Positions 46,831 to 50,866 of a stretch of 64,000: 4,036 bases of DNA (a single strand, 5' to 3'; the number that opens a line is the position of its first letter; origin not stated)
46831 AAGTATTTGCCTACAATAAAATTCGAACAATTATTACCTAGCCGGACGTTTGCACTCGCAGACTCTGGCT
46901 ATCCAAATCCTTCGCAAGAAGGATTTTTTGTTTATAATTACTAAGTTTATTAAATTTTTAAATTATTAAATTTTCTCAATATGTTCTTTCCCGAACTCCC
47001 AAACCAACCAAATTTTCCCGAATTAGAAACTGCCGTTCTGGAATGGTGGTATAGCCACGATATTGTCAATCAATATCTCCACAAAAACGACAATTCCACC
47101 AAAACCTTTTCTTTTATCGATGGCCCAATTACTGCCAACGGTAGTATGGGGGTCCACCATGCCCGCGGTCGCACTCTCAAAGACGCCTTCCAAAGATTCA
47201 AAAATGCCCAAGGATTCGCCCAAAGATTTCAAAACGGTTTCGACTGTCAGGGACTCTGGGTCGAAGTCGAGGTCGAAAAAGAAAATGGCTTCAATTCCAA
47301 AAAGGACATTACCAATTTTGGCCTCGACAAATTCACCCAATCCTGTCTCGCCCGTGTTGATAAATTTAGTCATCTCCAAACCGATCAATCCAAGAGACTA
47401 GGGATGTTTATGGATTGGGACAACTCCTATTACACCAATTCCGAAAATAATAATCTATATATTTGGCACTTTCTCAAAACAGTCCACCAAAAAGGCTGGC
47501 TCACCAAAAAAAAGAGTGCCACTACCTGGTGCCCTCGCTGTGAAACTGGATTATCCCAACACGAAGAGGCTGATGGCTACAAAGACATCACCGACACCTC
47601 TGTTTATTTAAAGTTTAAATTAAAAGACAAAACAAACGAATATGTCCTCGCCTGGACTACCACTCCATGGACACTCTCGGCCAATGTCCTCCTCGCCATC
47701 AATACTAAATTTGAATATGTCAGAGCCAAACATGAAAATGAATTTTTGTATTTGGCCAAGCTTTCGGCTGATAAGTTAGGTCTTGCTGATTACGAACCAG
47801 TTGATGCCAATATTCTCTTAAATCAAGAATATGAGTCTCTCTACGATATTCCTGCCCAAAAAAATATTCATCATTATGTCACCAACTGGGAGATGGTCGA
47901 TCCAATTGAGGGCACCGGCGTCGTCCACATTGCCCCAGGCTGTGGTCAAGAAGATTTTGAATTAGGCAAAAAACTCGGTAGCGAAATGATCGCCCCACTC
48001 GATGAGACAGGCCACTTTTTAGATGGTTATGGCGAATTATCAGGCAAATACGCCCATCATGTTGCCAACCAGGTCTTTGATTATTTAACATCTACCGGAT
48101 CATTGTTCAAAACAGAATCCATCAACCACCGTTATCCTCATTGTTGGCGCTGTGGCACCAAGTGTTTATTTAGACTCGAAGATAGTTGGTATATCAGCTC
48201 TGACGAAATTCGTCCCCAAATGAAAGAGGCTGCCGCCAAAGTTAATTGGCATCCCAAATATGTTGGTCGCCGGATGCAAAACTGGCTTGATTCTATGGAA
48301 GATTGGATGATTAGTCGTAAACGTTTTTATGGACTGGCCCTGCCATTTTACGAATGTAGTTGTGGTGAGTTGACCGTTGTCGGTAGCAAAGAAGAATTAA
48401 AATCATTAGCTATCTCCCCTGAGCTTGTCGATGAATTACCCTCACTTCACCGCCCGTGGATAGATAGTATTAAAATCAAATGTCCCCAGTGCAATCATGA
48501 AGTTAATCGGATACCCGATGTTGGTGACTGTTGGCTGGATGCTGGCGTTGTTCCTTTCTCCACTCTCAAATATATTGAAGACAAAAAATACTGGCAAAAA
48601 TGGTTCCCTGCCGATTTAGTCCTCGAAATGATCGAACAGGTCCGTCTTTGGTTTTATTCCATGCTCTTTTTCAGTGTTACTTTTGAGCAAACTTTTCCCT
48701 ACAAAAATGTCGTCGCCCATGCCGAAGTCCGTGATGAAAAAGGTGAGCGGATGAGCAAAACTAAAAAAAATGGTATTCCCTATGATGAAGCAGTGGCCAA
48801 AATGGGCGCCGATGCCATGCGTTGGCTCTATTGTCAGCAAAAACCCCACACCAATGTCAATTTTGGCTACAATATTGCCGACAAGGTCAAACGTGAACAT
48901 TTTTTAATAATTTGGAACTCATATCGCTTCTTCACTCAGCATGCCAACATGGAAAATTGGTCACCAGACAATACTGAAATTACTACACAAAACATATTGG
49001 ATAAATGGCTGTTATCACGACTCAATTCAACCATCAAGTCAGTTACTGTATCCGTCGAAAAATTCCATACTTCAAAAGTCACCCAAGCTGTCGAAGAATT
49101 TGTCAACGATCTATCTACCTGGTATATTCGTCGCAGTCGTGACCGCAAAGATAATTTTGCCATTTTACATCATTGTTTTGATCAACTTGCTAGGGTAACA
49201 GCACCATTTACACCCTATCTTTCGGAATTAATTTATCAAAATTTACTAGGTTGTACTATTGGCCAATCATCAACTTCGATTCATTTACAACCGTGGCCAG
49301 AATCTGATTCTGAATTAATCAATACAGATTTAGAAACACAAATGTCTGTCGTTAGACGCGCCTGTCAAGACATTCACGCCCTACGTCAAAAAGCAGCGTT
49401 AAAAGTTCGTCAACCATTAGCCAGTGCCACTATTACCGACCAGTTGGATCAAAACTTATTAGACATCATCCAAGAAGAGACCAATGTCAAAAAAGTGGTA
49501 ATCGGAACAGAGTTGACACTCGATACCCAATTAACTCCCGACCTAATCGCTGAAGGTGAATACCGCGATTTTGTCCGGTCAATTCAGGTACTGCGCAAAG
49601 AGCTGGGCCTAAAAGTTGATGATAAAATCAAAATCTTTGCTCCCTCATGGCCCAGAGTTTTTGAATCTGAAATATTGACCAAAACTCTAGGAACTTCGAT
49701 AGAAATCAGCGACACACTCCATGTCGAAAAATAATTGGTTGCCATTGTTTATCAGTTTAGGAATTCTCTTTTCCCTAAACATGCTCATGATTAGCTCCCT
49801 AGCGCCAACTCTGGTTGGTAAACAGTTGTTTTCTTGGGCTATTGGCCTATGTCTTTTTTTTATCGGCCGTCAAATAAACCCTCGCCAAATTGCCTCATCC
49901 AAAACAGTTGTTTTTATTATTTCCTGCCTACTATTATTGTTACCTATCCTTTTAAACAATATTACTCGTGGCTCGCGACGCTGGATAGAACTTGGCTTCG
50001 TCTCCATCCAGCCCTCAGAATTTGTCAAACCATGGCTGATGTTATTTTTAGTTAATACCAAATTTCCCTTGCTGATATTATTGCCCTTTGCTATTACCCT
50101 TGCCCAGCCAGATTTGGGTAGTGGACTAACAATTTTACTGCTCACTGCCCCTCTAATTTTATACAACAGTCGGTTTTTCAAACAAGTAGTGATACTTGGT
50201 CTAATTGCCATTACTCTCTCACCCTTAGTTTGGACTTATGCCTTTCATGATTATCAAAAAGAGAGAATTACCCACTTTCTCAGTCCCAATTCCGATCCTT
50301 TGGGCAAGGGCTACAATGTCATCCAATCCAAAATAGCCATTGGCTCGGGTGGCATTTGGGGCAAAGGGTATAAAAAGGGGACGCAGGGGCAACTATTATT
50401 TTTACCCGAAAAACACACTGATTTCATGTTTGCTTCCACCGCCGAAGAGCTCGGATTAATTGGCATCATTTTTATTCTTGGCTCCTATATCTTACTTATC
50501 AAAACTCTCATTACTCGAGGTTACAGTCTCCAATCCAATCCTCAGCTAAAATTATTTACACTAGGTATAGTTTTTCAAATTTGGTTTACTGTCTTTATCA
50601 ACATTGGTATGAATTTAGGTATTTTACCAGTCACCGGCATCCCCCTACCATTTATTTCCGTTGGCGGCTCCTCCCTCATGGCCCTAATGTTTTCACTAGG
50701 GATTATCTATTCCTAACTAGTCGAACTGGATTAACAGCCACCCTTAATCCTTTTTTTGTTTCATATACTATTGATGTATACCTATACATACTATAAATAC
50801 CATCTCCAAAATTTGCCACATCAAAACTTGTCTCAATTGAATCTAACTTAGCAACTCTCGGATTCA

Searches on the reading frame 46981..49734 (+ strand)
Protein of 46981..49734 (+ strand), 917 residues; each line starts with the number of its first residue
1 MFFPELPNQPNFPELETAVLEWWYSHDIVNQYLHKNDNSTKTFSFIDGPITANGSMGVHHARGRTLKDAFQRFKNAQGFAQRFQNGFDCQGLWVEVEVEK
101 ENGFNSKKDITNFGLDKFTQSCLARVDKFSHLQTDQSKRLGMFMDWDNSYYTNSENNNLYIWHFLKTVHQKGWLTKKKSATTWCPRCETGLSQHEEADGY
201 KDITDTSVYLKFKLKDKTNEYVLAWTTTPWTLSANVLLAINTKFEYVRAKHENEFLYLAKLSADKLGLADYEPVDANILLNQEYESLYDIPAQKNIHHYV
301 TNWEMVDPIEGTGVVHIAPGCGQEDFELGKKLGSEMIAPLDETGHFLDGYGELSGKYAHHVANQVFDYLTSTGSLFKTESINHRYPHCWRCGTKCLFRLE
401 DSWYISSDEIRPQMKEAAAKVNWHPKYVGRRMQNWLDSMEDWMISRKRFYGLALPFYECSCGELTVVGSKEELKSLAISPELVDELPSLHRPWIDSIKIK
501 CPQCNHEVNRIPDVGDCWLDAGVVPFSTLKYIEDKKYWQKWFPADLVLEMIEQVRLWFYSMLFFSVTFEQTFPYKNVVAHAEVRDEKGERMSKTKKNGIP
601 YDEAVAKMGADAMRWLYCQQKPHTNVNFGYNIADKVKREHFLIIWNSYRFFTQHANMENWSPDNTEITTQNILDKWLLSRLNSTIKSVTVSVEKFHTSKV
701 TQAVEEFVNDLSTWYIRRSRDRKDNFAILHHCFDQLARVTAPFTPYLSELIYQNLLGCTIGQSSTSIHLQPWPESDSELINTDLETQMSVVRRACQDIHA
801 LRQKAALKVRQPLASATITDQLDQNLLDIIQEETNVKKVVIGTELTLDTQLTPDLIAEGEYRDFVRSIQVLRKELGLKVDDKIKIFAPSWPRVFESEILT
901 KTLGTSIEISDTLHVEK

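Call 6: search_protein_families(library=ncbifam, proteins=[window:46981-49734:+])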
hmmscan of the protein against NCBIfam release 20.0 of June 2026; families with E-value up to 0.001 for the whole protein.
window:46981-49734:+ (917 aa): 15 families
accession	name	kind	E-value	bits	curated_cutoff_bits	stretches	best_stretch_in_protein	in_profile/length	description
TIGR00392.1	ileS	equivalog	2.6e-206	687.6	621.4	1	6-826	2-857/861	isoleucine--tRNA ligase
NF000257.1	MupA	exception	1.2e-163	546.4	1900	1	19-841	12-846/1024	mupirocin-resistant isoleucine--tRNA ligase MupA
NF000258.1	MupB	exception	1.1e-150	503.5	1900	1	16-845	9-852/1033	mupirocin-resistant isoleucine--tRNA ligase MupB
TIGR00422.1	valS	equivalog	9e-117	391.2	612.1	2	304-850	260-789/863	valine--tRNA ligase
NF009687.0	PRK13208.1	equivalog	5.3e-107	358.9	738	2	300-839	255-786/801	valine--tRNA ligase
NF004349.1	PRK05729.1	equivalog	3.6e-102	343.1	704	2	303-839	253-761/860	valine--tRNA ligase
NF040702.1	ileS_w_GNAT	exception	2.3e-79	267.2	1999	2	306-723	501-913/1100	isoleucine--tRNA ligase, N-acetyltransferase domain-containing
NF011492.0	PRK14900.1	equivalog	9.5e-77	258.8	1783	2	300-837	266-787/1044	valine--tRNA ligase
NF008957.0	PRK12300.1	subfamily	1.1e-55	189.1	677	3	539-874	575-885/946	leucine--tRNA ligase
TIGR00395.1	leuS_arch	equivalog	1.6e-51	175.4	648.5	3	537-834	567-847/938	leucine--tRNA ligase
NF000540.1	alt_ValS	exception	8.2e-50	169.6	900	2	348-825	332-808/827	valine--tRNA ligase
TIGR00396.1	leuS_bact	equivalog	7.5e-24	83.9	548.4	2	582-838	597-829/843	leucine--tRNA ligase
TIGR00398.1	metG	equivalog_domain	3e-17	62.6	336.35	2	518-755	251-501/530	methionine--tRNA ligase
NF001100.0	PRK00133.1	equivalog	1.7e-16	59.9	587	1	385-768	172-505/676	methionine--tRNA ligase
NF008900.0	PRK12267.1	equivalog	5.8e-08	31.7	598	1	517-750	227-468/648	methionine--tRNA ligase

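Call 8: find_encoding_contigs(protein=window:46981-49734:+, flank=2000, max_places=4)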
Protein window:46981-49734:+ (917 aa): 2 contigs read that carry it; 1 place shown.
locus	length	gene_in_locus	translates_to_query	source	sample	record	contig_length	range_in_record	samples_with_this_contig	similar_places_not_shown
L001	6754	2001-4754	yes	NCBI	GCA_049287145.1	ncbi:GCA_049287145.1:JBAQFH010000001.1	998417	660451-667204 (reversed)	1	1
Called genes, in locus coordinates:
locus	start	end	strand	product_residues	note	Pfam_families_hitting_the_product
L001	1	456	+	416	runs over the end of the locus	PF14450:FtsA (weak), PF02491:SHS2_FTSA, PF06723:MreB_Mbl, PF11104:PilM_2 (weak), PF14450:FtsA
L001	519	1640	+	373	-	PF00091:Tubulin, PF12327:FtsZ_C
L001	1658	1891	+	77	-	-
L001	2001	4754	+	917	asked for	PF00133:tRNA-synt_1, PF09334:tRNA-synt_1g (weak), PF08264:Anticodon_1, PF19302:DUF5915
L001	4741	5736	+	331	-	PF01098:FTSW_RODA_SPOVE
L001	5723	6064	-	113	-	-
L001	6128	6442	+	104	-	PF00829:Ribosomal_L21p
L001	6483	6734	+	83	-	PF01016:Ribosomal_L27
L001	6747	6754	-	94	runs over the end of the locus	-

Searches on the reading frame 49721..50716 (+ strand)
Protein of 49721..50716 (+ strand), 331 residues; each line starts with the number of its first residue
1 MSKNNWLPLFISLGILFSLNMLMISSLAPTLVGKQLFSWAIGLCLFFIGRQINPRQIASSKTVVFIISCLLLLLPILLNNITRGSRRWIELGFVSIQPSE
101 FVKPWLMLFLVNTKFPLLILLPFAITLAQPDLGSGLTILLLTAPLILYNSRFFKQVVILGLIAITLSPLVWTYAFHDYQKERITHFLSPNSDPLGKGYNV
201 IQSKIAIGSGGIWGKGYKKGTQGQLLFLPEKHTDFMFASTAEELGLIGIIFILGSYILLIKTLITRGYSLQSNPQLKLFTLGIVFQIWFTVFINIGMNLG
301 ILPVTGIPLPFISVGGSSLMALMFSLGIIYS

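Call 67: search_protein_families(library=pfam, max_evalue=0.001, proteins=[window:49721-50716:+])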
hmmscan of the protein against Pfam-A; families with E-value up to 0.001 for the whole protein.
window:49721-50716:+ (331 aa): 1 family
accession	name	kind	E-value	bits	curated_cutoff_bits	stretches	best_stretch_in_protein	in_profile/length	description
PF01098.24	FTSW_RODA_SPOVE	-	8.9e-80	268.8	26.4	1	11-330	12-348/356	Cell cycle protein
